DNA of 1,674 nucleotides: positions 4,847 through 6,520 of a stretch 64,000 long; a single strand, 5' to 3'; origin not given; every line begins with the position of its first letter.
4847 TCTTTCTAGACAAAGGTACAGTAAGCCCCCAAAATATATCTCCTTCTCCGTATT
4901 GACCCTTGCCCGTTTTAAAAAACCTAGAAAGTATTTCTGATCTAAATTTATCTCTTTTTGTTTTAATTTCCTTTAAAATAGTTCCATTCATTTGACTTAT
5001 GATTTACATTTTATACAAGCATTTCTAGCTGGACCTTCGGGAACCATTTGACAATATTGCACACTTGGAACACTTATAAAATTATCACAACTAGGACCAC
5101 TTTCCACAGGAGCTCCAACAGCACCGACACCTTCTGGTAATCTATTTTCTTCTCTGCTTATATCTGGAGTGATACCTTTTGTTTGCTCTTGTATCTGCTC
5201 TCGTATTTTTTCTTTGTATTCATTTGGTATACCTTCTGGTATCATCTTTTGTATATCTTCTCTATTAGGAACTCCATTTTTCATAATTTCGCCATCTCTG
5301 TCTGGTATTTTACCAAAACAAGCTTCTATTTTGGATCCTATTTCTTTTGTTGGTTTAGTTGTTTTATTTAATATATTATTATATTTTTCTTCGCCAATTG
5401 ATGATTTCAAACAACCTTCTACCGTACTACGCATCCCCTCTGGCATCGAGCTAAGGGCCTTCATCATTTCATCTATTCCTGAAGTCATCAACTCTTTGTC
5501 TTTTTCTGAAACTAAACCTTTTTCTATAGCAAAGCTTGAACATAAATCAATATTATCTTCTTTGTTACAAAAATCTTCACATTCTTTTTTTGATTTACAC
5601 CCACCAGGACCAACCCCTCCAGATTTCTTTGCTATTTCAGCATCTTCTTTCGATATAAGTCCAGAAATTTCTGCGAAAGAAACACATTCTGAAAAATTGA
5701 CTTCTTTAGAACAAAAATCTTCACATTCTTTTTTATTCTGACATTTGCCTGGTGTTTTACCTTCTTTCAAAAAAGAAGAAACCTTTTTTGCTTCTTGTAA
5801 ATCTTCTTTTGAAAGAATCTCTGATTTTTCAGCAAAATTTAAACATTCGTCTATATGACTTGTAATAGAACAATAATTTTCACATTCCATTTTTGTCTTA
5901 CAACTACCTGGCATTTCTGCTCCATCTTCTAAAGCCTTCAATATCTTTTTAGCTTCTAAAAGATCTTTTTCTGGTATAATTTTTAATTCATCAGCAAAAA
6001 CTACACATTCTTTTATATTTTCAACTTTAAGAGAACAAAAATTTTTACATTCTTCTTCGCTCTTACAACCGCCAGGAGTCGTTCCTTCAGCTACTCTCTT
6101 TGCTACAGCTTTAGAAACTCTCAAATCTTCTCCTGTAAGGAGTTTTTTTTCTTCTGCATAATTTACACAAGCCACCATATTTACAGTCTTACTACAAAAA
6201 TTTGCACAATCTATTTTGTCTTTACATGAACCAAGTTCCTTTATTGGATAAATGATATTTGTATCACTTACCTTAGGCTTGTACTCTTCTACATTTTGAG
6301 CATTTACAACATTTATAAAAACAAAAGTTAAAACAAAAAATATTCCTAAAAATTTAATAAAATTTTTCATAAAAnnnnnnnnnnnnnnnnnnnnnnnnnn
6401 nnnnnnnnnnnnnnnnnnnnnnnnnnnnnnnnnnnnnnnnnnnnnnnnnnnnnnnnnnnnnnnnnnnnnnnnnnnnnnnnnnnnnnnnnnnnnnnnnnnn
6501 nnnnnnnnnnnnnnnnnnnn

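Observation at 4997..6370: Secreted protein built from five tandem 4-cysteine modules, near a thiol-disulfide oxidoreductase cluster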

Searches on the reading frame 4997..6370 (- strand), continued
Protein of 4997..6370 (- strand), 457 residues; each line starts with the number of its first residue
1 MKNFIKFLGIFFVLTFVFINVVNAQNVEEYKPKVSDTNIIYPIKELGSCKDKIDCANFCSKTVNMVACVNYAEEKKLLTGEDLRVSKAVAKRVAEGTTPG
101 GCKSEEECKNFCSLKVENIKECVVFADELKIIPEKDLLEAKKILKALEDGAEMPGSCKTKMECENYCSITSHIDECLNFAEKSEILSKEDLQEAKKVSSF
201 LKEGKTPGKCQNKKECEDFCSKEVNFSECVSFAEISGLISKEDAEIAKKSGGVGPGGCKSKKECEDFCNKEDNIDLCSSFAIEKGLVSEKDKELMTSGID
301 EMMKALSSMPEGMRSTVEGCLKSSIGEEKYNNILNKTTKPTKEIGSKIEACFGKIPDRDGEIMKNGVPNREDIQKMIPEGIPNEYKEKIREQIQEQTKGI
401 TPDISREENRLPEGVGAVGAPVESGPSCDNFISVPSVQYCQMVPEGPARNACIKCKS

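Call 25: fold_search(model_id=the predicted structure, library=pdb)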
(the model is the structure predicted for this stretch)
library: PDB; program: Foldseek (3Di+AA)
matches with E <= 10: 101; with E <= 0.001: 0
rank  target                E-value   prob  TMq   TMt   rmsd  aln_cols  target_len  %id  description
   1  4cba                  3.5e-01  0.10  0.10  0.10  23.1       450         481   12  Structural of delta 1-76 CTNNBL1 in space group I222 (released 2013-12-04)
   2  9k2v_a                3.7e-01  0.12  0.10  0.10  27.4       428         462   12  Cyanophage A4 pre-ejectosome (released 2025-04-09)
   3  4m57                  7.9e-01  0.14  0.14  0.11  21.6       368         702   11  Crystal structure of the pentatricopeptide repeat protein PPR10 from maize (released 2013-10-30)
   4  4uzy_A                9.0e-01  0.08  0.11  0.09  23.9       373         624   10  Crystal structure of the Chlamydomonas IFT70 and IFT52 complex (released 2014-11-05)
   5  8r6s_G                1.4e+00  0.14  0.17  0.12  25.4       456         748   11  Plastid-encoded RNA polymerase (Integrated model) (released 2024-03-13)
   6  6ted_Q                1.4e+00  0.09  0.14  0.09  21.3       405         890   13  Structure of complete, activated transcription complex Pol II-DSIF-PAF-SPT6 uncovers allosteric elongation activation  (released 2020-07-22)
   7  9kfx_A                1.5e+00  0.10  0.14  0.11  26.8       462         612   11  Crystal structure of synthetic PPR-DYW in complex with target RNA (released 2025-11-12)
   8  3qtm_B                1.6e+00  0.07  0.12  0.14  20.9       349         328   10  Structure of S. pombe nuclear import adaptor Nro1 (Space group P21) (released 2011-09-21)
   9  5orq_A                1.7e+00  0.08  0.13  0.15  22.9       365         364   13  Crystal structure of designed cPPR-Telo1 in complex with ssDNA (released 2018-06-20)
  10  8bbg_A                1.8e+00  0.11  0.18  0.09  16.7       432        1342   12  Structure of the IFT-A complex; anterograde IFT-A train model (released 2022-12-21)
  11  6een_C                1.8e+00  0.08  0.13  0.16  22.8       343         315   12  Crystal structure of a designer Pentatrico Peptide RNA binding protein, bound to a complex RNA target and featuring an (released 2019-08-21)
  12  9k2v_A                1.9e+00  0.06  0.10  0.06  25.7       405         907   13  Cyanophage A4 pre-ejectosome (released 2025-04-09)
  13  6een_B                2.1e+00  0.07  0.13  0.16  22.8       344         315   12  Crystal structure of a designer Pentatrico Peptide RNA binding protein, bound to a complex RNA target and featuring an (released 2019-08-21)
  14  8by6_A                2.3e+00  0.03  0.09  0.06  24.9       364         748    9  Structure of the human nuclear cap-binding complex bound to NCBP3(560-620) and cap-analogue m7GpppG (released 2024-01-24)
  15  5i9g_C                2.6e+00  0.07  0.14  0.15  25.6       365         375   13  Crystal structure of designed pentatricopeptide repeat protein dPPR-U8C2 in complex with its target RNA U8C2 (released 2016-04-27)
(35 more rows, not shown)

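Call 27: find_related_loci(query=A1, collection=genome_contigs, flank=6000)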
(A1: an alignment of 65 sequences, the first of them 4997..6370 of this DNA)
Query A1 (457 aa) in genome_contigs; peptide patterns used: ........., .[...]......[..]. (x = any residue, [..] = any of these).
421 stretches matched a pattern; 348 encode a relative of the query (tblastn E <= 1e-3); the best 80 are kept; 80 distinct loci.
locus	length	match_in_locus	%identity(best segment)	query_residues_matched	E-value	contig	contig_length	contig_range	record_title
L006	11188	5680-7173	61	1-457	0e+0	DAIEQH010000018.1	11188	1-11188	MAG TPA_asm: Candidatus Nomurabacteria bacterium isolate clean1184 NODE_18_length_11188_cov_9.739177, whole genome shotg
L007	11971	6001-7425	46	1-456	3e-129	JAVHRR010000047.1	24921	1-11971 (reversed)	MAG: Candidatus Paceibacterota bacterium isolate WB02no4_35_12 NODE_919_length_24921_cov_7.663436, whole genome shotgun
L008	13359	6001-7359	46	1-456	2e-123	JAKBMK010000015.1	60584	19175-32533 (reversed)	MAG: bacterium isolate FK3.bin58 NODE_863_length_60584_cov_1.884397, whole genome shotgun sequence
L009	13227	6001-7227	45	7-452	4e-121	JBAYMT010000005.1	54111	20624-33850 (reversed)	MAG: Candidatus Paceibacterota bacterium isolate SO_2016_LW1_46 scaffold00376_LW64-88_2016, whole genome shotgun sequenc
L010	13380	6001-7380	45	2-456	2e-117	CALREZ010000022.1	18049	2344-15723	MAG: Candidatus Nomurabacteria bacterium isolate Ike-200m-9 genome assembly, contig: Ike-200-c1606, whole genome shotgun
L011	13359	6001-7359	42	10-457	2e-116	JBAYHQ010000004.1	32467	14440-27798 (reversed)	MAG: Candidatus Paceibacterota bacterium isolate SO_2016_GW1_153 scaffold02479_OW334_2016, whole genome shotgun sequence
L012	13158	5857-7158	47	34-457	2e-115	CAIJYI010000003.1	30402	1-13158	uncultured bacterium isolate KR_bin-0332 genome assembly, contig: bin-0332:03/45, whole genome shotgun sequence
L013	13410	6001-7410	44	1-456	6e-115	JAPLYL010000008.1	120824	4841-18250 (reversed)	MAG: Candidatus Parcubacteria bacterium isolate LacPavin_0920_WC57_MAG_42_180 LacPavin_0920_WC57_scaffold_862809, whole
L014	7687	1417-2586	49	6-386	3e-110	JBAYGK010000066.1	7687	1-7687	MAG: Candidatus Paceibacterota bacterium isolate SO_2016_GW1_123 scaffold18035_OW334_2016, whole genome shotgun sequence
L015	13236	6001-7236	44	10-456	8e-107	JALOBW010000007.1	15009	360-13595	MAG: bacterium isolate SO_2017_LW4 bin 114 scaffold_7710_c1_LW137-91_2017, whole genome shotgun sequence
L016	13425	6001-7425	38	3-456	1e-98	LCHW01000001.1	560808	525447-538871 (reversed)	MAG: Candidatus Wolfebacteria bacterium GW2011_GWE2_44_13 UW32_C0001, whole genome shotgun sequence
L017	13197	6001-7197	39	1-456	2e-94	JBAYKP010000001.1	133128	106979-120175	MAG: Candidatus Paceibacterota bacterium isolate SO_2016_GW1_82 scaffold00292_OW334_2016, whole genome shotgun sequence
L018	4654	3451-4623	39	1-395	2e-94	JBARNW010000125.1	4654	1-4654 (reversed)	MAG: Minisyncoccia bacterium isolate MFD12107_ilm_asm_bin28 k127_37420, whole genome shotgun sequence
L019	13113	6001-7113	42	38-405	4e-92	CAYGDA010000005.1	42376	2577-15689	MAG TPA_asm: uncultured Candidatus Saccharibacteria bacterium isolate ERP113451_co1_287 genome assembly, contig: NODE_88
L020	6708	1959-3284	35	4-430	2e-89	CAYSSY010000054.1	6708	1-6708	MAG TPA_asm: uncultured Gammaproteobacteria bacterium isolate binchicken_co66_283 genome assembly, contig: NODE_16342_le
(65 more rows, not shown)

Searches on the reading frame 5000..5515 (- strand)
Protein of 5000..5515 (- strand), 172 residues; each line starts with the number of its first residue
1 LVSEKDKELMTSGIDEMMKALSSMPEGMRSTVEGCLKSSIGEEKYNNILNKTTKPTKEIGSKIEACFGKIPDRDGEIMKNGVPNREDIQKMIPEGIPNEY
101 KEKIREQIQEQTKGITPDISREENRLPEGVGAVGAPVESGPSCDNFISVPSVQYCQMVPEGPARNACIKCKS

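Call 13: search_protein_families(library=pfam, proteins=[window:5000-5515:-], max_evalue=10)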
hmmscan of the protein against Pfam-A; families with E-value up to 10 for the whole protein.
seq(172 aa): 1 family
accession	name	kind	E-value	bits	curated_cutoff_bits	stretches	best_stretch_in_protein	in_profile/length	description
PF14842.11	FliG_N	-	0.015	16.3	25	1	15-57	58-100/104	FliG N-terminal domain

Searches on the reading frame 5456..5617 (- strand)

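Call 13: search_protein_families(library=pfam, proteins=[window:5456-5617:-], max_evalue=10)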
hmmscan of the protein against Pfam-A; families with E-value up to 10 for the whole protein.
seq(54 aa): 2 families
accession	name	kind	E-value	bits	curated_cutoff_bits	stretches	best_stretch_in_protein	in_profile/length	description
PF21756.2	DacZ_T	-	0.062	13.8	27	1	20-41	65-86/106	Probable sensor domain DacZ_T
PF12800.12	Fer4_4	-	0.27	12.2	24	1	5-18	2-15/17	4Fe-4S binding domain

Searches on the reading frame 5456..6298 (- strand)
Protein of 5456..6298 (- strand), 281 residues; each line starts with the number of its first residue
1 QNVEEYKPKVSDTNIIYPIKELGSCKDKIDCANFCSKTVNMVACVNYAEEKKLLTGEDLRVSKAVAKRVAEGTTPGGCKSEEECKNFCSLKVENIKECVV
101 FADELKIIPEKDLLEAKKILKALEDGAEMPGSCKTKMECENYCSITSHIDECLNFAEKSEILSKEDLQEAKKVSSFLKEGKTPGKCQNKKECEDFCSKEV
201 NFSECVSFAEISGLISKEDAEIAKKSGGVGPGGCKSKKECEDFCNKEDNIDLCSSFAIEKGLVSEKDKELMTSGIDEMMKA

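Call 13: search_protein_families(library=pfam, proteins=[window:5456-6298:-], max_evalue=10)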
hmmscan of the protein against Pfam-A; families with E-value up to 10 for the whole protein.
seq(281 aa): 4 families
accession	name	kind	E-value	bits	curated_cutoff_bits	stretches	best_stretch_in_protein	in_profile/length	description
PF25052.1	AtDEF-like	-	2.9e-06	27.9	25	5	23-51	41-72/79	Defensin-like family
PF12800.12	Fer4_4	-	1.1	10.3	24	2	183-197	1-15/17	4Fe-4S binding domain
PF18671.6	4HPAD_g_N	-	3.2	8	25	0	83-92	5-14/31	4-Hydroxyphenylacetate decarboxylase subunit gamma N-terminal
PF07127.16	Nodulin_late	-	5.9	7.8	30.4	1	23-47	28-51/54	Late nodulin domain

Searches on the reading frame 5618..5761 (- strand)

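Call 13: search_protein_families(library=pfam, proteins=[window:5618-5761:-], max_evalue=10)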
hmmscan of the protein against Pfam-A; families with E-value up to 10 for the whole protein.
seq(48 aa): 2 families
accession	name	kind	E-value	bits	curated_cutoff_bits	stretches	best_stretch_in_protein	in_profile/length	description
PF12800.12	Fer4_4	-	0.05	14.4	24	1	4-18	1-15/17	4Fe-4S binding domain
PF00451.25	Toxin_2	-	0.095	13.5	25.1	2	6-26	2-24/32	Scorpion short toxin, BmKK2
